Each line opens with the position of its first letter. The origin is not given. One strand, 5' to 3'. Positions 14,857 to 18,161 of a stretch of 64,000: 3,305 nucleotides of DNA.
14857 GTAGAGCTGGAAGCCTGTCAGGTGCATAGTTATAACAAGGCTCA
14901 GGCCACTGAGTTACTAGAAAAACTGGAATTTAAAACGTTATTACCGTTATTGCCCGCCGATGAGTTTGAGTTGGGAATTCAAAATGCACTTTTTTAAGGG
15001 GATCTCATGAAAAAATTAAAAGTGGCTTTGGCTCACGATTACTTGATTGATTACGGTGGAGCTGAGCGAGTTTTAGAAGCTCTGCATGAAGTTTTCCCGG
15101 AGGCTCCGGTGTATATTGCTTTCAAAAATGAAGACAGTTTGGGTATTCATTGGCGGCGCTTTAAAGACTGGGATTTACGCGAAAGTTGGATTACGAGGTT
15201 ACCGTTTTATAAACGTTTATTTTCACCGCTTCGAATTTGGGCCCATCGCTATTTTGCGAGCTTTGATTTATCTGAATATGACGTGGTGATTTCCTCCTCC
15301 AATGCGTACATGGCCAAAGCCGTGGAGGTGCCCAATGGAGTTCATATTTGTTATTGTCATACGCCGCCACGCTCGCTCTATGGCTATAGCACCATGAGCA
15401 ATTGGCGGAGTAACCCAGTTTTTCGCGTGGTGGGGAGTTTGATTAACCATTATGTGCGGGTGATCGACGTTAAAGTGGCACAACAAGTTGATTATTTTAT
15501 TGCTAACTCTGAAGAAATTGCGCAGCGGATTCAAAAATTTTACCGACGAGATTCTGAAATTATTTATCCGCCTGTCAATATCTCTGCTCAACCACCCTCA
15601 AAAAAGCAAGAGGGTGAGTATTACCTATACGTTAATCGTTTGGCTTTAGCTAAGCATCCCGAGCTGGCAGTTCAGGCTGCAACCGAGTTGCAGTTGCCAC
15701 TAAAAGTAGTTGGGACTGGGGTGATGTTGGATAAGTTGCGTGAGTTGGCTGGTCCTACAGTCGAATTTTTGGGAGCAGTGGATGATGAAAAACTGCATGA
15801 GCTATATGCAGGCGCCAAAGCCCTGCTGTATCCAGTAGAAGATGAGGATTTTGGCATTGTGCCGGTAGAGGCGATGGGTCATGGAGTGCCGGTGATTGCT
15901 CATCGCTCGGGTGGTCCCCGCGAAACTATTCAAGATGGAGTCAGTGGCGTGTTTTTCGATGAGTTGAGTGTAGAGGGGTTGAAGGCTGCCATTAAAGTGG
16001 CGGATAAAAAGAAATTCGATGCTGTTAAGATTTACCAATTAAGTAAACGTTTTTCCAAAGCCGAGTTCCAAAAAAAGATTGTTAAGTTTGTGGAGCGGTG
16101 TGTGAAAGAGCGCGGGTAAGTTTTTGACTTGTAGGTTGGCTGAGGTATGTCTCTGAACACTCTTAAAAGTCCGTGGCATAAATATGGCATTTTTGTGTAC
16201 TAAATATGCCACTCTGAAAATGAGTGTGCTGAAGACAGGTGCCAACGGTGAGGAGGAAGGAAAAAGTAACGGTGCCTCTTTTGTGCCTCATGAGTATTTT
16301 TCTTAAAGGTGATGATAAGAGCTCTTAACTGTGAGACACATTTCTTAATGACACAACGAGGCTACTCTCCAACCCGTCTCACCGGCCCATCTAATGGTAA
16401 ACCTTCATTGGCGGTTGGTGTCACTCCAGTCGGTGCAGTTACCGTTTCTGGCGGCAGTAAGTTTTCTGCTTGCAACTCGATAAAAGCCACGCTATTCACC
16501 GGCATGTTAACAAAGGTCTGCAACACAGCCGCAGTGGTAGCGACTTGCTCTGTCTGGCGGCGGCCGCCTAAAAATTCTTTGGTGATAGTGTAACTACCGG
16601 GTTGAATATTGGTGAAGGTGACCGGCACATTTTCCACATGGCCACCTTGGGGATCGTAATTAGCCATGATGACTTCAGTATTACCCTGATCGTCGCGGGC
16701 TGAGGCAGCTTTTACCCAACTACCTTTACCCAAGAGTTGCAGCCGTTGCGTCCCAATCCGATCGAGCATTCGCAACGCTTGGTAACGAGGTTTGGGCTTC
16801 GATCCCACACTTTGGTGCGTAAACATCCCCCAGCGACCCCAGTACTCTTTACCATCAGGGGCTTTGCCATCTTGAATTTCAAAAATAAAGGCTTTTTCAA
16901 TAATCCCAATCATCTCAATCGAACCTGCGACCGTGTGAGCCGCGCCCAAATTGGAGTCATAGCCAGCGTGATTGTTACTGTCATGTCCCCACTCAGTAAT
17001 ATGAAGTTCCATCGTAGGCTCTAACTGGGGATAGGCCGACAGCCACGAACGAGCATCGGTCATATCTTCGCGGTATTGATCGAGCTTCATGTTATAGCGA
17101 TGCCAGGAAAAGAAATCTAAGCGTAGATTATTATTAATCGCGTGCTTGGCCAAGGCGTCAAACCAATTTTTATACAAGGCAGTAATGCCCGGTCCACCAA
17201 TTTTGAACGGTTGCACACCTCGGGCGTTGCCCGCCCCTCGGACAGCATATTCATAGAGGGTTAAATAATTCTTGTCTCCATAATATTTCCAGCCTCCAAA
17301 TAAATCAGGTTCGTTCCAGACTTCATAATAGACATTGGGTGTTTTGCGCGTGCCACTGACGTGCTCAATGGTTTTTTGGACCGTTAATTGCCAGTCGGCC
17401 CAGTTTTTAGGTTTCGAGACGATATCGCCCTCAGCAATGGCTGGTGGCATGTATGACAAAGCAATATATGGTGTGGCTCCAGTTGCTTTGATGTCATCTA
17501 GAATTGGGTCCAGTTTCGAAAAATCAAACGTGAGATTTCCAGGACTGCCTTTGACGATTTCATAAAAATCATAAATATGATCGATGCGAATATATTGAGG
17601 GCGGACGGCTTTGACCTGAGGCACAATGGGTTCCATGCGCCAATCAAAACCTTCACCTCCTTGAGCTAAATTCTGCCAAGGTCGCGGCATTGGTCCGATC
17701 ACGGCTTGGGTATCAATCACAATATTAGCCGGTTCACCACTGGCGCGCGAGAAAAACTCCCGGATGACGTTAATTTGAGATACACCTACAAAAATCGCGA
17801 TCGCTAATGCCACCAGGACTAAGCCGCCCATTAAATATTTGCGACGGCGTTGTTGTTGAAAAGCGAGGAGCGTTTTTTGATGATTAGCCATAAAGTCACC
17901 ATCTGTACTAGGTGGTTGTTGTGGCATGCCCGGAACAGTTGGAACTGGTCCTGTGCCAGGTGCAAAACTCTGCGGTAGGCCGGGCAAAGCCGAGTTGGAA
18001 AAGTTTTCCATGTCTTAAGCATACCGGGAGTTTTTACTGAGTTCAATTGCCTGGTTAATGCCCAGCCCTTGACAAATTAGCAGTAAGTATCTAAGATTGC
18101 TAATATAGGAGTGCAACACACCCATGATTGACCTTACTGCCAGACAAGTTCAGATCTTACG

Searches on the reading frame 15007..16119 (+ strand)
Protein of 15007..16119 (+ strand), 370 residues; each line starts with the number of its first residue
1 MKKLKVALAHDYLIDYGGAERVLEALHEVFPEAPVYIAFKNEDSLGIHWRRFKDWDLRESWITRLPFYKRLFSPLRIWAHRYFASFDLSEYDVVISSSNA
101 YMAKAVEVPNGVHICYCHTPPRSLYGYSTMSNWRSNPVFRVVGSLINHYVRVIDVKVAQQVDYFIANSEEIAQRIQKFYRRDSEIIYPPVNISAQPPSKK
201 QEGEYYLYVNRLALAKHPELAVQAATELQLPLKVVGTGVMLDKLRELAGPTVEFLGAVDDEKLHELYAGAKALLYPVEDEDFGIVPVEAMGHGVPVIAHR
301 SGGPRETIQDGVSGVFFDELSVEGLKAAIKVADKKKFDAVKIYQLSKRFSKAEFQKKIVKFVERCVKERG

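Call 12: search_protein_families(library=pfam, proteins=[window:15007-16119:+])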
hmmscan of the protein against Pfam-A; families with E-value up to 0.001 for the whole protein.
window:15007-16119:+ (370 aa): 4 families
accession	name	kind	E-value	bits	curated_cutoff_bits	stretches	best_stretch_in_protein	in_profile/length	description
PF00534.26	Glycos_transf_1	-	1.7e-26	93.2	26.4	1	197-331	9-154/172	Glycosyl transferases group 1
PF13692.12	Glyco_trans_1_4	-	4.5e-20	72.8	27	1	207-330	5-137/142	Glycosyl transferases group 1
PF13439.12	Glyco_transf_4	-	2.9e-08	34.4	28.5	1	16-193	1-169/170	Glycosyltransferase Family 4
PF20706.3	GT4-conflict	-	4.5e-08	32.9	26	1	259-323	271-335/385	Family 4 Glycosyltransferase in conflict systems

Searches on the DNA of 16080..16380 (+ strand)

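Call 66: build_rna_model(alignment_id=A1)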
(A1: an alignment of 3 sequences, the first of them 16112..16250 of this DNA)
Model R1 built from alignment A1 (3 sequences, 142 columns); structure: RNAalifold consensus.
model positions 137; base pairs 27; branch points 1; effective number of sequences 1.31; information 0.589 bits per position. Calibrated on 0.2 Mb of random sequence (short: E-values are rough).
structure used (alignment columns):
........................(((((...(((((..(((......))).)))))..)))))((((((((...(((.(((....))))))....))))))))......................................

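Call 67: search_with_rna_model(model_id=R1, sources=[window, L002, L003, L004, L005, L006, L007, L008, L009, L010, L011, L012, L013, L014, L015, L016, L017, L018, L019, L020, L021, L022, L023, L024, L025, L026, L027, L028, L029, L030, L031, L032, L033, L034, L035, L036, L037, L038, L039, L040, L041, L042, L043, L082, L083], max_evalue=10)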
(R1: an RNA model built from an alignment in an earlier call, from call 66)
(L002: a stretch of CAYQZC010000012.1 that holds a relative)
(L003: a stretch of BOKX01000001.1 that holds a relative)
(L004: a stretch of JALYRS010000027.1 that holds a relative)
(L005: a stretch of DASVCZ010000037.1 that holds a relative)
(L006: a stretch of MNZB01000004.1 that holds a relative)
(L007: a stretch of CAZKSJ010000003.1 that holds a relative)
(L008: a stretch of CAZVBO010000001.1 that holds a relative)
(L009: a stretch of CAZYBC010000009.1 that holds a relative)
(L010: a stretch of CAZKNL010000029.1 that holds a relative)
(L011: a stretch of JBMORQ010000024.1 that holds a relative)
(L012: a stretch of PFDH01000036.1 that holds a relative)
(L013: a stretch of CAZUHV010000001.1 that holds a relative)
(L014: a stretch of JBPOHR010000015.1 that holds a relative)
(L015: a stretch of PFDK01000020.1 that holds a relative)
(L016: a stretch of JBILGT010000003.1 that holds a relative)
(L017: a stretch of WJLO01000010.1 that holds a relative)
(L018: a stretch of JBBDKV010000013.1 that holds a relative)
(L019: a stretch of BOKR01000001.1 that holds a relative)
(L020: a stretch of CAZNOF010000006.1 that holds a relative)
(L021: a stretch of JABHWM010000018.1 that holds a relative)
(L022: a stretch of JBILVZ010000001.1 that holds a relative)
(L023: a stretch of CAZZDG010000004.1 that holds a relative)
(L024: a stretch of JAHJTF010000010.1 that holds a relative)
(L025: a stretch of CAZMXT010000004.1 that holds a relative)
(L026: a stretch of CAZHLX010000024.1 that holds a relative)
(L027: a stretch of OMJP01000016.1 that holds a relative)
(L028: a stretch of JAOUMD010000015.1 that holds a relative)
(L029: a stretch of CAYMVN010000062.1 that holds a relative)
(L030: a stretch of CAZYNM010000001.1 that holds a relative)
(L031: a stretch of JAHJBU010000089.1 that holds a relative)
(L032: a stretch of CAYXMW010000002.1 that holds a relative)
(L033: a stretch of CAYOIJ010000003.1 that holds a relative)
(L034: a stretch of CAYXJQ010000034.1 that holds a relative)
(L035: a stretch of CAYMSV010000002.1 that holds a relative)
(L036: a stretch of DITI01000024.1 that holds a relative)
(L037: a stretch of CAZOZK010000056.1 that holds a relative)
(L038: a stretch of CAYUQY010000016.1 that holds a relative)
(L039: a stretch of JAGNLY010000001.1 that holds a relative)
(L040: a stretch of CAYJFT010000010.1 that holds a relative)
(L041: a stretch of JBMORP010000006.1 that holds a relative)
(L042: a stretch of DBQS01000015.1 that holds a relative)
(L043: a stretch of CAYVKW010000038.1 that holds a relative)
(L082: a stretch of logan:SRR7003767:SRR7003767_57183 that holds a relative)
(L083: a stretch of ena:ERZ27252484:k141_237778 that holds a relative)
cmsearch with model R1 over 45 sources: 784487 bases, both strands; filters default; matches with E-value up to 10: 9.
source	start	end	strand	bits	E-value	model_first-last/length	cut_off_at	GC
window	21426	21562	+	160.1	6.2e-43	1-137/137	no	0.47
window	47832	47971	+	149.6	6.6e-40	1-137/137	no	0.41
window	16112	16250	+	141.1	2e-37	1-137/137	no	0.43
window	47896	47935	-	17.2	0.12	62-101/137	no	0.5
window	16173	16212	-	15.7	0.31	62-101/137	no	0.35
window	38010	38061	+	13.4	1.4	1-137/137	no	0.37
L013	18241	18374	+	12.1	3.3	1-137/137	no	0.34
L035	12522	12629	+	11.8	4.2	1-137/137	no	0.34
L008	20402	20510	+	11.1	6.6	1-137/137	no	0.37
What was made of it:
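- Tried and rejected: Only the three known copies matched (calls 66, 67).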

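Call 75: search_rna_families(source=window, start=16080, end=16380, threshold=evalue, max_evalue=1)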
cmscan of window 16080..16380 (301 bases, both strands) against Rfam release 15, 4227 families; matches with E-value up to 1: 0.
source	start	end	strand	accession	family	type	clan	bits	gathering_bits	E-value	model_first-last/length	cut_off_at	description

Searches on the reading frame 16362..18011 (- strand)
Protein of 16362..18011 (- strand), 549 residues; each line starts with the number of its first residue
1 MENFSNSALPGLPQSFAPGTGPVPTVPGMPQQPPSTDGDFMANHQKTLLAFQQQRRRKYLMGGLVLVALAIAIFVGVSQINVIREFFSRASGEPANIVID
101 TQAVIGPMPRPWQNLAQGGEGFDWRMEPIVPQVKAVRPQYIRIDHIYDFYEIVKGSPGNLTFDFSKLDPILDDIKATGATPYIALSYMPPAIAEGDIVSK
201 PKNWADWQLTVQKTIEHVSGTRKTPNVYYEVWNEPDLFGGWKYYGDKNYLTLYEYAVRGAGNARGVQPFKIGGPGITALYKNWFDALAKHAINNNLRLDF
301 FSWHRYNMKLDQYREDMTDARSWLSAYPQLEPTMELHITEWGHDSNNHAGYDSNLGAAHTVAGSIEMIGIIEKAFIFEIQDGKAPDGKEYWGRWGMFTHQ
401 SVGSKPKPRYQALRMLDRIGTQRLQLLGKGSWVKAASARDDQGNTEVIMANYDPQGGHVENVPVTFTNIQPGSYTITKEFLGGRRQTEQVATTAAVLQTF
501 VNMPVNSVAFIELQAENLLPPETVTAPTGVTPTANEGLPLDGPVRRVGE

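Call 12: search_protein_families(library=pfam, proteins=[window:16362-18011:-])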
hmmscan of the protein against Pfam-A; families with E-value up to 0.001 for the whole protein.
window:16362-18011:- (549 aa): 1 family
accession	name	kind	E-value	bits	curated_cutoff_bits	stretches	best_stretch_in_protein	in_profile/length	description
PF01229.23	Glyco_hydro_39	-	9.8e-21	74.5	26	1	139-319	49-244/472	Glycosyl hydrolases family 39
